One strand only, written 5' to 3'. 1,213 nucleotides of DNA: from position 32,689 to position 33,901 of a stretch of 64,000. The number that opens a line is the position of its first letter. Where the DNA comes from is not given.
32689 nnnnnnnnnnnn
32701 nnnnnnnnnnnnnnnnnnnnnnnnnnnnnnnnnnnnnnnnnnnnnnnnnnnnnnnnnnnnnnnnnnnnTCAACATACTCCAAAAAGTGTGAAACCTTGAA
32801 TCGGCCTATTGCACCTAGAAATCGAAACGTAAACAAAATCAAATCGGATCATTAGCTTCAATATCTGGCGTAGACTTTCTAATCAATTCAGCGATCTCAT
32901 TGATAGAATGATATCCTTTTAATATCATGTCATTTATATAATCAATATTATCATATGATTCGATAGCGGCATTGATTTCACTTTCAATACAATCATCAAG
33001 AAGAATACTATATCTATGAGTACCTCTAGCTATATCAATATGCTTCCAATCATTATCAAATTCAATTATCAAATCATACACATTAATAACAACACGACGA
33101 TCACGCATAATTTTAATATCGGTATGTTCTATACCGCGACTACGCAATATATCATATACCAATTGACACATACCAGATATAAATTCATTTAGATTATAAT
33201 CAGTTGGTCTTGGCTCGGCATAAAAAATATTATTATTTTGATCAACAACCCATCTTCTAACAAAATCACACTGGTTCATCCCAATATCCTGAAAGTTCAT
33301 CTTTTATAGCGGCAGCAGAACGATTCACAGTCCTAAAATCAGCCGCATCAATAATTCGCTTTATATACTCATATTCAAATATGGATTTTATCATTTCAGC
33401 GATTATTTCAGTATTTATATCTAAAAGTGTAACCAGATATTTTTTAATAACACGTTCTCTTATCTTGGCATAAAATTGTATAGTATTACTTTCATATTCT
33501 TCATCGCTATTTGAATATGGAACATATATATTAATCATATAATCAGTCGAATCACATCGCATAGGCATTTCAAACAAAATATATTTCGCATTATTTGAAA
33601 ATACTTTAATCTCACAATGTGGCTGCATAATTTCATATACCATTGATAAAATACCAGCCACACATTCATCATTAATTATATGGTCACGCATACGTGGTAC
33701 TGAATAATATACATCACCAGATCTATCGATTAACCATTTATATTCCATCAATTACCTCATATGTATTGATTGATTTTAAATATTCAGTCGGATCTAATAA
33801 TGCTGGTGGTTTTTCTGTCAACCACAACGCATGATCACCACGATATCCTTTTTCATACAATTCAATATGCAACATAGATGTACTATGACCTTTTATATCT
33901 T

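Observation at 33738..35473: Split, reordered CoaBC with CoaC fused to an M23/LytM-like domain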

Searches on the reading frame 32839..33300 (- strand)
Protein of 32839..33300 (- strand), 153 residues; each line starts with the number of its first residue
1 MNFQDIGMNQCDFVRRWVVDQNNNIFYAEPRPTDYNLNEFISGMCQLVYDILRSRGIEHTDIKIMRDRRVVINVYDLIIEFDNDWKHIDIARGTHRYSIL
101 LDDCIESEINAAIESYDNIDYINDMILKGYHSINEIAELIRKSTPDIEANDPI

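Call 3: search_protein_families(library=pfam, proteins=[window:32839-33300:-], max_evalue=1)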
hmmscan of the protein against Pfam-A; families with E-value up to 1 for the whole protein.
window:32839-33300:- (153 aa): 1 family
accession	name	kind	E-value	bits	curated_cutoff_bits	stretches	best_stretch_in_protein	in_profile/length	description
PF20671.3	COG3_C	-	0.055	13.2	26.8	1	26-75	96-144/303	Conserved oligomeric Golgi complex subunit 3, C-terminal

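Call 5: search_protein_families(library=phrogs, proteins=[window:32839-33300:-], max_evalue=0.1)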
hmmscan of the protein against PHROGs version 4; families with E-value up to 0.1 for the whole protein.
window:32839-33300:- (153 aa): 0 families

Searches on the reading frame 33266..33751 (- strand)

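Call 3: search_protein_families(library=pfam, proteins=[window:33266-33751:-], max_evalue=1)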
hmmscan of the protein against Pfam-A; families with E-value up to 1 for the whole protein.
window:33266-33751:- (161 aa): 0 families

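Call 5: search_protein_families(library=phrogs, proteins=[window:33266-33751:-], max_evalue=0.1)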
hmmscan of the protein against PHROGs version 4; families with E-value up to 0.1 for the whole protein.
window:33266-33751:- (161 aa): 2 families
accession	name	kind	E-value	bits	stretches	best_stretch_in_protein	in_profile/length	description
phrog_2749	-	unknown function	0.026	16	1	64-98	59-93/100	-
phrog_29910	-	unknown function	0.03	15.5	1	31-134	7-113/123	-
